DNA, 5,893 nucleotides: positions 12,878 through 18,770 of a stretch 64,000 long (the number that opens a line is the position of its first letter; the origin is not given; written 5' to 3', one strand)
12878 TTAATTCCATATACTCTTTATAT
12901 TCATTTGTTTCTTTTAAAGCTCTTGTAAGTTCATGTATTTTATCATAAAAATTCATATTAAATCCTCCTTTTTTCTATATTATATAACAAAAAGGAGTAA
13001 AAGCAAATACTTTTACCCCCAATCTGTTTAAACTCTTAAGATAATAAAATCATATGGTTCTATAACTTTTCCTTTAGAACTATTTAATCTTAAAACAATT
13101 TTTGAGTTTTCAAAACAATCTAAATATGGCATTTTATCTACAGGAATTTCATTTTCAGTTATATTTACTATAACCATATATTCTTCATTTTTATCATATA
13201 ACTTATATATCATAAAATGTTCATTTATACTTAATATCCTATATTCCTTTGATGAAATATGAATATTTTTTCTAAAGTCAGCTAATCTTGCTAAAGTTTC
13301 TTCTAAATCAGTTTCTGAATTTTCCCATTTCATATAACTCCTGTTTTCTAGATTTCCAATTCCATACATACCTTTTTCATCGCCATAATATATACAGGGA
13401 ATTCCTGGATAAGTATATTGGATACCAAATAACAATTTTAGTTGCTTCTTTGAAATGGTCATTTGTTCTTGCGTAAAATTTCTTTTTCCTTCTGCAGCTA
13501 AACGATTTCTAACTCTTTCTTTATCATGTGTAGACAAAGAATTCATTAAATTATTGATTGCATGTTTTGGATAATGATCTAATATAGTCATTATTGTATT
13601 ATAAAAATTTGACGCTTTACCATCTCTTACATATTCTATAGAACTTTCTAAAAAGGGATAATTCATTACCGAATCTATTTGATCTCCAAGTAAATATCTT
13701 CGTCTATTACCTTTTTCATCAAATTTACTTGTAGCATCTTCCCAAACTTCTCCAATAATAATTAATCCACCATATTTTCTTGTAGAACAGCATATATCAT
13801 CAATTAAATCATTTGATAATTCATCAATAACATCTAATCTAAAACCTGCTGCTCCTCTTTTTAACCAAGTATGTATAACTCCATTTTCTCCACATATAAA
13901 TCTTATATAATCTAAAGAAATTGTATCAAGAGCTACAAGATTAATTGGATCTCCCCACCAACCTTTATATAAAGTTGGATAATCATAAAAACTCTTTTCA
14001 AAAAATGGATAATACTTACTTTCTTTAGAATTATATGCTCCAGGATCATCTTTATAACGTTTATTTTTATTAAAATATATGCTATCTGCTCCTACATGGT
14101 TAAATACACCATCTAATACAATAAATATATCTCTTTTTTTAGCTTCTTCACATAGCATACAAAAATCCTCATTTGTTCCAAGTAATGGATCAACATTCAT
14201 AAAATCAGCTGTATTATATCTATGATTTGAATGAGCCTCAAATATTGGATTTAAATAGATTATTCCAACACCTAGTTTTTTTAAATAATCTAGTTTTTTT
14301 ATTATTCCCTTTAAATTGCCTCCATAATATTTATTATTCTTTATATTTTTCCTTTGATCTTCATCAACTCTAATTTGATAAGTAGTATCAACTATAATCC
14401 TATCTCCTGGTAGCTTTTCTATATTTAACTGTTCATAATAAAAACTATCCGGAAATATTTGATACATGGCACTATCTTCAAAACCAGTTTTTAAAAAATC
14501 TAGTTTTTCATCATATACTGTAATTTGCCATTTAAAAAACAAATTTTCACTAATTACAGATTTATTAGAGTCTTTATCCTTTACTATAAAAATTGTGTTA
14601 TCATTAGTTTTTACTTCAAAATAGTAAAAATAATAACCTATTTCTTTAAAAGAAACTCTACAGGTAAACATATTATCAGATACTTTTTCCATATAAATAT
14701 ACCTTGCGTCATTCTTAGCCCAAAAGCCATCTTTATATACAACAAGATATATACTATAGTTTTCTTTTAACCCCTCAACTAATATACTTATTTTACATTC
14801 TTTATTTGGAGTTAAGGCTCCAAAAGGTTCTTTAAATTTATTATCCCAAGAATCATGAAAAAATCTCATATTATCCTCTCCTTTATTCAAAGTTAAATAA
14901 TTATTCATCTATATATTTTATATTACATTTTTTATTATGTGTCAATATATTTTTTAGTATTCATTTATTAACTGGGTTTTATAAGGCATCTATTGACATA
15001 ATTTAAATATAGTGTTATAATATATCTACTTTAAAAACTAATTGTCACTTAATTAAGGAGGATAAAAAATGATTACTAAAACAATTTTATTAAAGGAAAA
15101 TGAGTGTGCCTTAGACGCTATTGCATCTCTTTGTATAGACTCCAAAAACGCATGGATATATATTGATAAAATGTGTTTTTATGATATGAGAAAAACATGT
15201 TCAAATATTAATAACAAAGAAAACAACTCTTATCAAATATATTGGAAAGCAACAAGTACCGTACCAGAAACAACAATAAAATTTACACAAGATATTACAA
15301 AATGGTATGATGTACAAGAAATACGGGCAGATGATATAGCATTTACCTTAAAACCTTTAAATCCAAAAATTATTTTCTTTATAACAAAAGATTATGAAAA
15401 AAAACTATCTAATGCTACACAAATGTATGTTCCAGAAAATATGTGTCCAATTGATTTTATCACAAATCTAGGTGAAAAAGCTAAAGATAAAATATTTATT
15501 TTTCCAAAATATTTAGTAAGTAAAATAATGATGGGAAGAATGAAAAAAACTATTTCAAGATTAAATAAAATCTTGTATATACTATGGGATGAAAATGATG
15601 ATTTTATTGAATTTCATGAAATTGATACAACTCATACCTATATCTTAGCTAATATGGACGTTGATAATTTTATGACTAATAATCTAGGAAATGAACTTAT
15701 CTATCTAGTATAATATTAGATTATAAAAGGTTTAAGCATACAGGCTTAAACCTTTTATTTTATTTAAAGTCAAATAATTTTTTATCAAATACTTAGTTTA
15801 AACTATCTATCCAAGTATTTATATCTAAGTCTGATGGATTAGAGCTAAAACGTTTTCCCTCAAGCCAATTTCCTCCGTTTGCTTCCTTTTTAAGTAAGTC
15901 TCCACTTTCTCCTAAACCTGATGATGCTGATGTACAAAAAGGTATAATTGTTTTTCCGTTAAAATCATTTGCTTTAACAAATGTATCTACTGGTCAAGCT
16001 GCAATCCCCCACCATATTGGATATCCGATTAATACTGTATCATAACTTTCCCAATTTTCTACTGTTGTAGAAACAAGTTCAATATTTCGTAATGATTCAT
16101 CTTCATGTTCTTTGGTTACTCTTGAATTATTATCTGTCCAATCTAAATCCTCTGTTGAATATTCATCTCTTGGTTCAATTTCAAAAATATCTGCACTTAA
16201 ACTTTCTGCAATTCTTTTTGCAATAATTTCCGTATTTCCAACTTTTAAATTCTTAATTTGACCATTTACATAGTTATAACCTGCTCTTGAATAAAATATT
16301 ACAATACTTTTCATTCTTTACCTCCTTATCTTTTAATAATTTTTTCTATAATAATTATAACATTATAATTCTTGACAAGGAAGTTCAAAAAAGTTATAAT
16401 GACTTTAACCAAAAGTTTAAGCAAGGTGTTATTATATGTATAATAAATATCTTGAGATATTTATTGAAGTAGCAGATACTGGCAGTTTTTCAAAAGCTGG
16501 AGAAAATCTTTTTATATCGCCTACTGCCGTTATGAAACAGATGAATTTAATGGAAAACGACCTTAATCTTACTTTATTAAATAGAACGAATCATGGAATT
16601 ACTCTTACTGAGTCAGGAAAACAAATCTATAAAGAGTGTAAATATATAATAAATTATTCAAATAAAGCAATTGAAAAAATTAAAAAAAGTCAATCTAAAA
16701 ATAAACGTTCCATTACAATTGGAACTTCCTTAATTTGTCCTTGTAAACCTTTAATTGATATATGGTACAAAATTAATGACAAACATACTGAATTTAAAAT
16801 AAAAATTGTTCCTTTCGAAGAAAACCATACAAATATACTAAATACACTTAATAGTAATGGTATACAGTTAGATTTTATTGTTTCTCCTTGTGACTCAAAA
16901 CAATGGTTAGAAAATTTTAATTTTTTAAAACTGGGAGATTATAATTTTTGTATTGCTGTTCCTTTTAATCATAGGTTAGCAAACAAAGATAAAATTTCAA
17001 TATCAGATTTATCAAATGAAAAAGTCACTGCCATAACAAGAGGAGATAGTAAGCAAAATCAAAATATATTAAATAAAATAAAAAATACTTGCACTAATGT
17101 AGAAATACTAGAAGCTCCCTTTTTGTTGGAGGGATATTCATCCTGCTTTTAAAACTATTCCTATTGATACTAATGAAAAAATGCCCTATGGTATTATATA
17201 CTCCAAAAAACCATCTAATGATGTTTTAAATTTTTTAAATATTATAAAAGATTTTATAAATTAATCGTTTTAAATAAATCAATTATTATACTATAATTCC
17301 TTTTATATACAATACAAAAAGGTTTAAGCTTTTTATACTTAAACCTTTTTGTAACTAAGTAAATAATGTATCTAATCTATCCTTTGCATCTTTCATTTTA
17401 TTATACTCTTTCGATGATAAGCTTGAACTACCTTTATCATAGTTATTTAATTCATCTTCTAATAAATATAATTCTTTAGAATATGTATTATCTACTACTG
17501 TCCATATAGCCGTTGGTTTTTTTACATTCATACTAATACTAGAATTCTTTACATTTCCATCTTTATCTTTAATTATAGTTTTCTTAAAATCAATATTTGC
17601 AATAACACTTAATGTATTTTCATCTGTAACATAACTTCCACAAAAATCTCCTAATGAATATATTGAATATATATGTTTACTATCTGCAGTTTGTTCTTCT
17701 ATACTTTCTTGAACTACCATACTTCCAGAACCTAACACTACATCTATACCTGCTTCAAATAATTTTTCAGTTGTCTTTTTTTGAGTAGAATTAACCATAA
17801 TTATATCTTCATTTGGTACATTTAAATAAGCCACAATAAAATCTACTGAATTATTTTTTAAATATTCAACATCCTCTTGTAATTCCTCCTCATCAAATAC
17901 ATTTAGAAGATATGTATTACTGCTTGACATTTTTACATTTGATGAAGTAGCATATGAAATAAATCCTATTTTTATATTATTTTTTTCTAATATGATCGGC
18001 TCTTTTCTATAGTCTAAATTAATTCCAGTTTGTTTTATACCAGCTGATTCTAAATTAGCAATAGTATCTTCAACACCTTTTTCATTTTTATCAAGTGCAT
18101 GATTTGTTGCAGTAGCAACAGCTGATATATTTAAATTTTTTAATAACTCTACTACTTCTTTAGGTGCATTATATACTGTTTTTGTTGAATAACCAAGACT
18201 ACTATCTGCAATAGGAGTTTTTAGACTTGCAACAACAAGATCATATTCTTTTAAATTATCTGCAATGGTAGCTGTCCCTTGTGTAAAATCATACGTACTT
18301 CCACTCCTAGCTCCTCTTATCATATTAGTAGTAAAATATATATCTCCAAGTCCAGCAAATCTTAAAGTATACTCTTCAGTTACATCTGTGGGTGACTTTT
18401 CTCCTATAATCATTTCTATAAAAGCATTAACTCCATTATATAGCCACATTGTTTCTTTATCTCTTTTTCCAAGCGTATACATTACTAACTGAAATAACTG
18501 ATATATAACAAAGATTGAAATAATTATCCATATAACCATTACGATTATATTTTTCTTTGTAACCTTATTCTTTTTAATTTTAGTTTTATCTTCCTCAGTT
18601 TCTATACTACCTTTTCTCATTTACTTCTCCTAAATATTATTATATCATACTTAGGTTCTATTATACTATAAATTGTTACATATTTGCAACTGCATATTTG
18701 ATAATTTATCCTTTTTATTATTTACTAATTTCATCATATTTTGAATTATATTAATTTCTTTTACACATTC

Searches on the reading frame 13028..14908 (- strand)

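Call 10: search_protein_families(library=pfam, proteins=[window:13028-14908:-], max_evalue=0.01)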
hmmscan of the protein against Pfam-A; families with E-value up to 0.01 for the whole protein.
window:13028-14908:- (626 aa): 1 family
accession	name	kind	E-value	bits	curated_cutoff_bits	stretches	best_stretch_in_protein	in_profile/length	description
PF00128.31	Alpha-amylase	-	2.5e-48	165.8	22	1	150-528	1-363/446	Alpha amylase, catalytic domain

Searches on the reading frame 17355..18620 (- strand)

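Call 9: search_protein_families(library=pfam, proteins=[window:17355-18620:-], max_evalue=0.01)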
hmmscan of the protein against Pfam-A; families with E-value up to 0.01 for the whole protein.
window:17355-18620:- (421 aa): 1 family
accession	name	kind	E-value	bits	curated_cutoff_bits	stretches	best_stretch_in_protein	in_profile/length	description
PF09587.15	PGA_cap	-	6e-43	147.6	27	1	91-327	5-252/255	Bacterial capsule synthesis protein PGA_cap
